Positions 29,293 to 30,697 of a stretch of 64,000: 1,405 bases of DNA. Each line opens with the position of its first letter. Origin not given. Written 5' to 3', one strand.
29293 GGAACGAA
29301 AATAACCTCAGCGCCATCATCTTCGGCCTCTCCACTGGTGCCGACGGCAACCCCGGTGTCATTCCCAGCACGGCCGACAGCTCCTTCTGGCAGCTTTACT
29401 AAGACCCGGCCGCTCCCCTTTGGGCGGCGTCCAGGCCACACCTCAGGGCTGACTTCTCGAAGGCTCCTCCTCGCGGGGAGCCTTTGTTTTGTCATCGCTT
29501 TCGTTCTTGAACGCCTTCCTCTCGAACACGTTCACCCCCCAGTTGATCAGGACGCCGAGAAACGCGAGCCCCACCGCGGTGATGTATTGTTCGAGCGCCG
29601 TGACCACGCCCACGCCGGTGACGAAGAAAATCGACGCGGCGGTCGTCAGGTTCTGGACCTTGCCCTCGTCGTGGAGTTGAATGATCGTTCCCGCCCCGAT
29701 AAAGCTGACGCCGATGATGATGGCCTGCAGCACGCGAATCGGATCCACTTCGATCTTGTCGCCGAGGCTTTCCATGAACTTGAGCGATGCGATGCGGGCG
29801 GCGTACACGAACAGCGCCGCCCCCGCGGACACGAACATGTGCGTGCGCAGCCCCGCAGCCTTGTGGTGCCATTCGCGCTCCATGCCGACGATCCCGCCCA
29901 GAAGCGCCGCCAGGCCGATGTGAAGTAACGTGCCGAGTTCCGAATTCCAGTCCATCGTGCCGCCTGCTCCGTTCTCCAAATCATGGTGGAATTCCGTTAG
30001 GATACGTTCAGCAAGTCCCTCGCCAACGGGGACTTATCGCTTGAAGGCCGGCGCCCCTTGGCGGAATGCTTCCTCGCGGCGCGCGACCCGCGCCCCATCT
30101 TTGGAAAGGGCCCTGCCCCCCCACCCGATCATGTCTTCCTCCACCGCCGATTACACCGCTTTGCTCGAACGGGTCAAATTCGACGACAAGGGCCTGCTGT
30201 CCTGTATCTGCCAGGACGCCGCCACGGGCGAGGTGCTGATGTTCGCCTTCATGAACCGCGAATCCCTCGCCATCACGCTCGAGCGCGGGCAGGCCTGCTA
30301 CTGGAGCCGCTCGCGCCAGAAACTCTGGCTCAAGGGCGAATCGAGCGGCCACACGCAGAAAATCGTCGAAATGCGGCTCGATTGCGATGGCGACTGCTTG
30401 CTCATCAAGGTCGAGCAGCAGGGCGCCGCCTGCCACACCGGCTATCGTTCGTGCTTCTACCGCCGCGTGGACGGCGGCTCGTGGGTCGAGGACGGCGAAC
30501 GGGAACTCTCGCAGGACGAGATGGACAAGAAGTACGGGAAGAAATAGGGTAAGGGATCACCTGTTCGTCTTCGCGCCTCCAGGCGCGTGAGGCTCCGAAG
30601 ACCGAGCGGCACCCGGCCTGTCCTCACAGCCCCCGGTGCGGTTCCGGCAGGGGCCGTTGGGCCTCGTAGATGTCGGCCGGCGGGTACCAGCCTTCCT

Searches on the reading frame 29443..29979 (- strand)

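Call 65: search_protein_families(library=pfam, proteins=[window:29443-29979:-], max_evalue=0.0001)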
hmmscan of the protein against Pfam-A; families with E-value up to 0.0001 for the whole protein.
window:29443-29979:- (178 aa): 1 family
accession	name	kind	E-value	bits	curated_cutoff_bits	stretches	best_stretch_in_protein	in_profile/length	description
PF02308.21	MgtC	-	3.8e-31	108.4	31.4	1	22-154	2-120/121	MgtC family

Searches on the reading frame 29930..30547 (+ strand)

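Call 11: search_protein_families(library=pfam, proteins=[window:29930-30547:+], max_evalue=0.001)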
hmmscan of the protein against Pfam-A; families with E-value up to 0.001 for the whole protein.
window:29930-30547:+ (205 aa): 1 family
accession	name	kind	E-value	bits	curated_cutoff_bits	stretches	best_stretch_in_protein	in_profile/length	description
PF01502.23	PRA-CH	-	2.2e-36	124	27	1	104-177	1-74/74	Phosphoribosyl-AMP cyclohydrolase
